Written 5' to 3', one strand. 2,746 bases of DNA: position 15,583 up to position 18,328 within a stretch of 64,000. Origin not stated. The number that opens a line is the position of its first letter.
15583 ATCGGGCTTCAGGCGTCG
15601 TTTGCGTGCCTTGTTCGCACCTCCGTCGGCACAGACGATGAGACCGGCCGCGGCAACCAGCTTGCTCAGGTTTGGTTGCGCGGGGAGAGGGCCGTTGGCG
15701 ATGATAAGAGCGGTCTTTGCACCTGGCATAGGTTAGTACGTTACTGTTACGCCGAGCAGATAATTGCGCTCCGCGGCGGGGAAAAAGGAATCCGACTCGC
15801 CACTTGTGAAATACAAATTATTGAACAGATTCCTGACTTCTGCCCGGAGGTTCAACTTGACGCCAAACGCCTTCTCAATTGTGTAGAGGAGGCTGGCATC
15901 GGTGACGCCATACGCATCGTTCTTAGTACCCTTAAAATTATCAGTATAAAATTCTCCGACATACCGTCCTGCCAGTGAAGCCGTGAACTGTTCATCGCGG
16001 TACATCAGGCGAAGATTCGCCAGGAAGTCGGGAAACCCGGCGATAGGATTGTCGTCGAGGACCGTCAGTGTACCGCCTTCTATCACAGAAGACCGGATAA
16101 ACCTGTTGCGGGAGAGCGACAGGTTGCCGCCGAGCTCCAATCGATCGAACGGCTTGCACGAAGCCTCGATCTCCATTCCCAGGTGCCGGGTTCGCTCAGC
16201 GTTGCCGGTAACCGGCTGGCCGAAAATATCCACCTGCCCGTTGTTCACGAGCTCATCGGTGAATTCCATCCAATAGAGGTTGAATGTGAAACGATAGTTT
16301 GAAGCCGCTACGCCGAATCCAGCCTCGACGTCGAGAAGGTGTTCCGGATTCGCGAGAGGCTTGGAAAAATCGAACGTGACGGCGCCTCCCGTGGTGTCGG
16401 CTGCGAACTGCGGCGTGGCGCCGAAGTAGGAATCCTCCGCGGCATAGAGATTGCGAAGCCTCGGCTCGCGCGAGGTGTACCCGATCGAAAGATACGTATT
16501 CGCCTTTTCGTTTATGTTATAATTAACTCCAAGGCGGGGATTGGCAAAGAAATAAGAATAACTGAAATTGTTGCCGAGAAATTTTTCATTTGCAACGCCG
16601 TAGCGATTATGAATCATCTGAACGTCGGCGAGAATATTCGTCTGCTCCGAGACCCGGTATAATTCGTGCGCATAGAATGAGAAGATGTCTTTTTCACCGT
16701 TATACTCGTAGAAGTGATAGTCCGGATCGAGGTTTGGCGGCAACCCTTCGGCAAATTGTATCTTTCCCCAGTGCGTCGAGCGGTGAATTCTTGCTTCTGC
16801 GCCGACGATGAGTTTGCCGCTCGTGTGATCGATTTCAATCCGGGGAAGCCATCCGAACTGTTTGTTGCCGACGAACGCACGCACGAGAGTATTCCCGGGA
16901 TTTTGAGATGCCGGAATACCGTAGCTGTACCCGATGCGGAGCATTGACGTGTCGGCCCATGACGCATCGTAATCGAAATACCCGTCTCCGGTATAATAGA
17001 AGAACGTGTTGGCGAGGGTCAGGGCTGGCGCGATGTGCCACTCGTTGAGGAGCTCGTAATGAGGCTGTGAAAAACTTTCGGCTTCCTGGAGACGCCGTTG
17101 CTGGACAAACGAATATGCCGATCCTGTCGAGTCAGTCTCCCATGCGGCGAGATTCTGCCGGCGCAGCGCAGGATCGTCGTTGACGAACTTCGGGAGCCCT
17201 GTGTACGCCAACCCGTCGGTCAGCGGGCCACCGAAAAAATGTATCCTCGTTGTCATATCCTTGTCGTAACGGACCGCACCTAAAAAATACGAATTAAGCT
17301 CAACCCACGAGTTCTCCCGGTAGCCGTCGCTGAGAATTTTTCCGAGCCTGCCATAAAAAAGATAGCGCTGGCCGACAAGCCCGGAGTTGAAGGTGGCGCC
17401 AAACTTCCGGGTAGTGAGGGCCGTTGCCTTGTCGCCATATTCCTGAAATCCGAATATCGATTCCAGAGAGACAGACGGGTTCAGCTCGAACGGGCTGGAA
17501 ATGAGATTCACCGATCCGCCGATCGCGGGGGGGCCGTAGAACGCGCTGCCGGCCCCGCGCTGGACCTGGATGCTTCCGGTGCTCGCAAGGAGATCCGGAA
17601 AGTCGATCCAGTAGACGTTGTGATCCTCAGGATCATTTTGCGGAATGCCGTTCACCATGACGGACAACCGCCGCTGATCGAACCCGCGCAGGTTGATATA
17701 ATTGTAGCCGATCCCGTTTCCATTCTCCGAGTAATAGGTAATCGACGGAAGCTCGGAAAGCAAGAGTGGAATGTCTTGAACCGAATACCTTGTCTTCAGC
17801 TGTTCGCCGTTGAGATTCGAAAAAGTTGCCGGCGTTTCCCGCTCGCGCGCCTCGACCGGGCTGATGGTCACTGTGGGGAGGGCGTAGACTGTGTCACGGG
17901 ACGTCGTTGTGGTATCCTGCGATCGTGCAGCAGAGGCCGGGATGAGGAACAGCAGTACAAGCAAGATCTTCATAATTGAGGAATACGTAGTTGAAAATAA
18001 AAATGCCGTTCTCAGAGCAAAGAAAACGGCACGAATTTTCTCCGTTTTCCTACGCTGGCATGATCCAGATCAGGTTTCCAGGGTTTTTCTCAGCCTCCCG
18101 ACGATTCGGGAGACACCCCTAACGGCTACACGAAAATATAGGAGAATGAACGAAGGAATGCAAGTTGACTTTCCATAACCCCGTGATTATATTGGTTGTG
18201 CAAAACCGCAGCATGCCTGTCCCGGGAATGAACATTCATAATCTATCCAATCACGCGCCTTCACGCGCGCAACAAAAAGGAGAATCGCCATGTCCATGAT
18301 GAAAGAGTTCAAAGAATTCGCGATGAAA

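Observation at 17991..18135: TPP riboswitch with an intrinsic-terminator expression platform on the minus strand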

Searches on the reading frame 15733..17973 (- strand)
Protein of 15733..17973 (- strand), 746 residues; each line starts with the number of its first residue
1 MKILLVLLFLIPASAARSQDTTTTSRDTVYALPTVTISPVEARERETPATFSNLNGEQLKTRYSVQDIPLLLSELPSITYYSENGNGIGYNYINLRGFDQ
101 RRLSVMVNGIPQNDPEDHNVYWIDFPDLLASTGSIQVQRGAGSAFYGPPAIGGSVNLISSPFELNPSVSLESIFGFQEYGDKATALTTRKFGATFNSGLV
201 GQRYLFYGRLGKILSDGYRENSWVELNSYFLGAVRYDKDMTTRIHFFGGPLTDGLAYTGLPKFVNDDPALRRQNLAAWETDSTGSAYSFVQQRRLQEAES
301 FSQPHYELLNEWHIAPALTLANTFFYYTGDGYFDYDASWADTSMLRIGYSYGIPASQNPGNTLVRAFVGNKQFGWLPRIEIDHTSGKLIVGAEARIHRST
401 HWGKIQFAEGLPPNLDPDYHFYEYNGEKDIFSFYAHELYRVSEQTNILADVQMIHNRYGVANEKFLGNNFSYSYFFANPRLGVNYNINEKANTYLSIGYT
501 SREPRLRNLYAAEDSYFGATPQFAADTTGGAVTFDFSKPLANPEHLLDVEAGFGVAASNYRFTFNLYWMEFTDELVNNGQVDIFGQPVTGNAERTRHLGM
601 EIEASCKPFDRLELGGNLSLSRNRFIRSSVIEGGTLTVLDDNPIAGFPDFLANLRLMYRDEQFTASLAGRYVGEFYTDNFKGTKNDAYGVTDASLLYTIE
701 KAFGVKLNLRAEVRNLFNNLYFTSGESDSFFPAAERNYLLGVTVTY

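Call 6: search_protein_families(library=pfam, proteins=[window:15733-17973:-])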
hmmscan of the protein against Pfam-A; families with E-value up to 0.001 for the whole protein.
window:15733-17973:- (746 aa): 3 families
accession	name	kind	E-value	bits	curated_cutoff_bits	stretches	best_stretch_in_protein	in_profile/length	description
PF00593.30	TonB_dep_Rec_b-barrel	-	1.1e-25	91.9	27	1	265-716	38-436/436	TonB dependent receptor-like, beta-barrel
PF07715.20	Plug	-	1.7e-16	61.1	23.9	1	44-153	2-106/107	TonB-dependent Receptor Plug Domain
PF14905.12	OMP_b-brl_3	-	5.4e-07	29.4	27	1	559-726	236-383/408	Outer membrane protein beta-barrel family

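Call 7: search_protein_families(library=ncbifam, proteins=[window:15733-17973:-])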
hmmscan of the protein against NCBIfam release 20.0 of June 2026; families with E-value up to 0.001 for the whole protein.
window:15733-17973:- (746 aa): 19 families
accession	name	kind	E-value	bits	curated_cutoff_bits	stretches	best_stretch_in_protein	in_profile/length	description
TIGR01783.1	TonB-siderophor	subfamily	8.4e-26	90.8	223.5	2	473-744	404-647/649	TonB-dependent siderophore receptor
TIGR01785.1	TonB-hemin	subfamily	2.5e-16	59.3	316.85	2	43-158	12-127/677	TonB-dependent heme/hemoglobin receptor family protein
TIGR01786.1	TonB-hemlactrns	subfamily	2.6e-16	59.2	323.75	2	39-157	9-131/719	TonB-dependent hemoglobin/transferrin/lactoferrin family receptor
TIGR01782.1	TonB-Xanth-Caul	subfamily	1.2e-10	40.3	310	1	599-745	717-867/868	TonB-dependent receptor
NF049946.1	TonB_dep_CU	exception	3.6e-10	38.8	700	2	561-721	512-661/683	TonB-dependent receptor, CU motif-type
TIGR01779.1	TonB-B12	equivalog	1.1e-09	37.4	599.7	1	35-185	33-179/614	TonB-dependent vitamin B12 receptor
NF049944.1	TonB_dep_PUIUD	equivalog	4.2e-09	35.3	850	1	4-183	11-195/686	TonB-dependent receptor, PUIUD motif-type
NF041535.1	TonB_rec_PqqU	equivalog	7.5e-09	34.4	1200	1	473-746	418-673/676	TonB-dependent receptor PqqU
NF007478.2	PRK10064.1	equivalog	2e-08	33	745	1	34-212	34-209/663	catecholate siderophore receptor CirA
NF007926.1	PRK10641.1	equivalog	8.7e-08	31.2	836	1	62-193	58-184/617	TonB-dependent vitamin B12 receptor BtuB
NF050067.1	TonBEntbctnRecCfrA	equivalog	6.4e-07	28.1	1200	1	35-175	31-175/698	TonB-dependent ferric enterobactin receptor CfrA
NF010010.0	PRK13483.1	equivalog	7.3e-07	27.5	927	1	10-160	17-163/660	ligand-gated channel protein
NF047944.1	FoxamRcptFoxA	equivalog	8.3e-06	24.4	1300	1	16-170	22-173/697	ferrioxamine B receptor FoxA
NF049945.1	TonB_dep_FCYXU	equivalog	1.2e-05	24.2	825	1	3-159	7-166/697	TonB-dependent receptor, FCYXU motif-type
NF007465.0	PRK10044.1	equivalog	3e-05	22.4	803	0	663-737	642-717/726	ferrichrome porin FhuA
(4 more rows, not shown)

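Call 8: find_homologous_proteins(query=window:15733-17973:-, max_evalue=1e-20)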
Query window:15733-17973:- (746 aa): 3122 proteins with E <= 1e-20 among 8000 candidates; the best 120 are listed.
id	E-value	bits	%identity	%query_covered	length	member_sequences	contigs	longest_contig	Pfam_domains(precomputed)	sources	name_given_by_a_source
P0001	0.0e+0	1642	100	95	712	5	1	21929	PF07715.21,PF00593.31,PF14905.13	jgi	jgi:iron complex outermembrane receptor protein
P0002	0.0e+0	1282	73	99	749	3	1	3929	PF07715.21,PF00593.31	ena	-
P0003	0.0e+0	1261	71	100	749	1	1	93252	PF07715.21,PF00593.31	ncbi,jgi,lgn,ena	-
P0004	0.0e+0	1249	71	100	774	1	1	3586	PF07715.21,PF00593.31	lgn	-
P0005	0.0e+0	1201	69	100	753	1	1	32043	PF07715.21,PF00593.31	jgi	-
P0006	0.0e+0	1195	68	99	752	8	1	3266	PF07715.21,PF00593.31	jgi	jgi:iron complex outermembrane receptor protein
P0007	0.0e+0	1188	68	98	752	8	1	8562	PF07715.21,PF00593.31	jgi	jgi:iron complex outermembrane receptor protein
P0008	0.0e+0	1182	68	99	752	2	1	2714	PF07715.21,PF00593.31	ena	-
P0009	0.0e+0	1178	70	95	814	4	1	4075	PF13715.13,PF07715.21,PF13620.13,PF00593.31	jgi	-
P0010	0.0e+0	1175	67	99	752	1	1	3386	PF07715.21,PF00593.31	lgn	-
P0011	0.0e+0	1164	66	100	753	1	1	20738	PF07715.21,PF00593.31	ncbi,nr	ncbi:MAG: TonB-dependent receptor [Chlorobiaceae bacterium]|nr:TonB-dependent receptor [Chlorobiacea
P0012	0.0e+0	1162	67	99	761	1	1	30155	PF07715.21,PF00593.31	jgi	jgi:iron complex outermembrane recepter protein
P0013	0.0e+0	1162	67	96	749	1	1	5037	PF07715.21,PF00593.31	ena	-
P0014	0.0e+0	1162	66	100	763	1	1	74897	PF07715.21,PF00593.31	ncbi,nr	ncbi:MAG: TonB-dependent receptor [Ignavibacteriae bacterium]|nr:TonB-dependent receptor [Ignavibact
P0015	0.0e+0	1161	66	100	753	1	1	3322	PF07715.21,PF00593.31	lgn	-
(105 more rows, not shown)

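Call 12: find_related_loci(query=A1, collection=genome_contigs, flank=4000)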
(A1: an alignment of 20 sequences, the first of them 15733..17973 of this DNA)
Query A1 (746 aa) in genome_contigs; peptide patterns used: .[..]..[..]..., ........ (x = any residue, [..] = any of these).
599 stretches matched a pattern (row limit reached: there are more); 556 encode a relative of the query (tblastn E <= 1e-3); the best 80 are kept; 80 distinct loci.
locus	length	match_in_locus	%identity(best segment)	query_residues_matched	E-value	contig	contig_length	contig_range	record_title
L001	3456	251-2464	69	18-744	0e+0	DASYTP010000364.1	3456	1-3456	MAG TPA_asm: Bacteroidota bacterium isolate SMAG_U4570 k141_2913332, whole genome shotgun sequence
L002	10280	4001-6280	66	1-743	0e+0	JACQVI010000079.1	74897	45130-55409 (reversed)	MAG: Ignavibacteriae bacterium isolate NC_groundwater_1459_Ag_S-0.65um_45_22 S_p65_S5_coassembly_k141_1840386, whole gen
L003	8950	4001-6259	66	1-746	0e+0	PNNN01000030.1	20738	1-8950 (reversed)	MAG: Chlorobiaceae bacterium isolate SW.3.66 SW_1001495_20738, whole genome shotgun sequence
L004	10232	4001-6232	66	3-744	0e+0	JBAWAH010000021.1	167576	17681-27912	MAG: Bacteroidota bacterium isolate MFD09378_ilm_asm_bin8 k127_143709, whole genome shotgun sequence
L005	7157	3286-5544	66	1-746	0e+0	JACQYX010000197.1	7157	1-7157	MAG: Ignavibacteriales bacterium isolate NC_groundwater_1552_Pr4_S-0.65um_41_6 SR1-18-Sp65_coassembly_scaffold_324642, w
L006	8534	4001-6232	66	5-744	0e+0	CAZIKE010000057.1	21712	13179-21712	MAG TPA_asm: uncultured Chitinophagales bacterium isolate SRP290908_co1_392 genome assembly, contig: NODE_3086_length_21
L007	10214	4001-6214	67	18-744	0e+0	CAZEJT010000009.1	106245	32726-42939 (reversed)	MAG TPA_asm: uncultured Chlorobiaceae bacterium isolate SRP273308_co1_412 genome assembly, contig: NODE_198_length_10624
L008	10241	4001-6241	65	3-745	0e+0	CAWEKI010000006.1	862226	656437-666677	MAG: uncultured Bacteroidetes bacterium isolate MFD05942.bin.1.2 genome assembly, contig: contig_23257, whole genome sho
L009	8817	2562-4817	65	1-745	0e+0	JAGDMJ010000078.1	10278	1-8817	MAG: Bacteroidetes bacterium isolate CTSoil_037 scaffold_917, whole genome shotgun sequence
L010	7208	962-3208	68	1-744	0e+0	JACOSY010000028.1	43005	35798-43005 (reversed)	MAG: Ignavibacteria bacterium isolate NC_groundwater_30_Pr7_B-0.1um_51_131 FFV18_Bp1_scaffold_308199, whole genome shotg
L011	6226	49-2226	65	25-744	0e+0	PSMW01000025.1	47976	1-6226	MAG: Ignavibacteria bacterium isolate ERB_28_1 NODE_95_length_47976_cov_4.805451, whole genome shotgun sequence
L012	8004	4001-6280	62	1-746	0e+0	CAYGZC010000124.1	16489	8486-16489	MAG TPA_asm: uncultured Chlorobiaceae bacterium isolate ERP119294_co2_80 genome assembly, contig: k141_2442831, whole ge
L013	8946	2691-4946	63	1-746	0e+0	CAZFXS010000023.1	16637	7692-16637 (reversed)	MAG TPA_asm: uncultured Chlorobiaceae bacterium isolate SRP237561_co1_246 genome assembly, contig: NODE_5976_length_1663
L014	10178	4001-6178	65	24-744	0e+0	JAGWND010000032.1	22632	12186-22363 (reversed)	MAG: Bacteroidota bacterium isolate REEB223 contig-150_3529, whole genome shotgun sequence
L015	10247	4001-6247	61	1-744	0e+0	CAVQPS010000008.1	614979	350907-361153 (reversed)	MAG: uncultured Ignavibacteriales bacterium isolate MFD01476.bin.1.135 genome assembly, contig: contig_37303, whole geno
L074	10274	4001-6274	54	3-744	0e+0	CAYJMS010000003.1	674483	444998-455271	MAG TPA_asm: uncultured Chitinophagaceae bacterium isolate ERP124720_co1_92 genome assembly, contig: NODE_10_length_6744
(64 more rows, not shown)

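Call 28: search_protein_families(library=pfam, proteins=[L074:6283-6969:+, L074:6714-7565:+], max_evalue=0.01)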
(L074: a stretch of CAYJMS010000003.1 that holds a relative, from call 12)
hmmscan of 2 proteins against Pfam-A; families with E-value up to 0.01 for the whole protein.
L074:6283-6969:+ (228 aa): 4 families
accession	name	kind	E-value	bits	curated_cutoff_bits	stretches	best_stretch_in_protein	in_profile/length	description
PF04263.21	TPK_catalytic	-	1.5e-30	105.8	30.7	1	36-134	4-106/113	Thiamin pyrophosphokinase, catalytic domain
PF04265.19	TPK_B1_binding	-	1.3e-11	44.4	22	1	159-214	9-66/67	Thiamin pyrophosphokinase, vitamin B1 binding domain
PF21275.2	Thi_PPkinase_C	-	1.9e-05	24.9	27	1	150-218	6-69/69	Thiamin pyrophosphokinase, substrate-binding domain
PF01973.23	MptE-like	-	0.0015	18.7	34.6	1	18-69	27-78/171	6-hydroxymethylpterin diphosphokinase MptE-like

L074:6714-7565:+ (283 aa): 1 family
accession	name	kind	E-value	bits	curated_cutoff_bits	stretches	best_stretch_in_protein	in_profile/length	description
PF04973.17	NMN_transporter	-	8.3e-59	198.9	27.3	1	87-265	2-175/175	Nicotinamide mononucleotide transporter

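Call 44: search_protein_families(library=pfam, proteins=[L006:3009-3908:+], max_evalue=0.01)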
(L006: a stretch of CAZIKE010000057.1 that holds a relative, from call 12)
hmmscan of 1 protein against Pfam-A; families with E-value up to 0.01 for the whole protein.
L006:3009-3908:+ (299 aa): 1 family
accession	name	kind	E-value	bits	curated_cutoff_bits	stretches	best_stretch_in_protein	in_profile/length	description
PF03070.21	TENA_THI-4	-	1.2e-11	45.3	22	1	88-291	2-207/210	TENA/THI-4/PQQC family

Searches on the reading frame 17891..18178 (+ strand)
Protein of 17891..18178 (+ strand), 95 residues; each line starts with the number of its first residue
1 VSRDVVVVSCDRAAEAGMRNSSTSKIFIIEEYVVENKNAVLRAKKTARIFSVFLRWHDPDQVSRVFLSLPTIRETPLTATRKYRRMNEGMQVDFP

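Call 42: search_protein_families(library=pfam, proteins=[window:17891-18178:+], max_evalue=0.1)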
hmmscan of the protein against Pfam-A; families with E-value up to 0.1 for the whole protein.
window:17891-18178:+ (95 aa): 1 family
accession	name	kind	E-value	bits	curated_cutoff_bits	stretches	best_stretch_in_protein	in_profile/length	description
PF11842.13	DUF3362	-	0.087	13.5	27.6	1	38-61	35-58/151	Domain of unknown function (DUF3362)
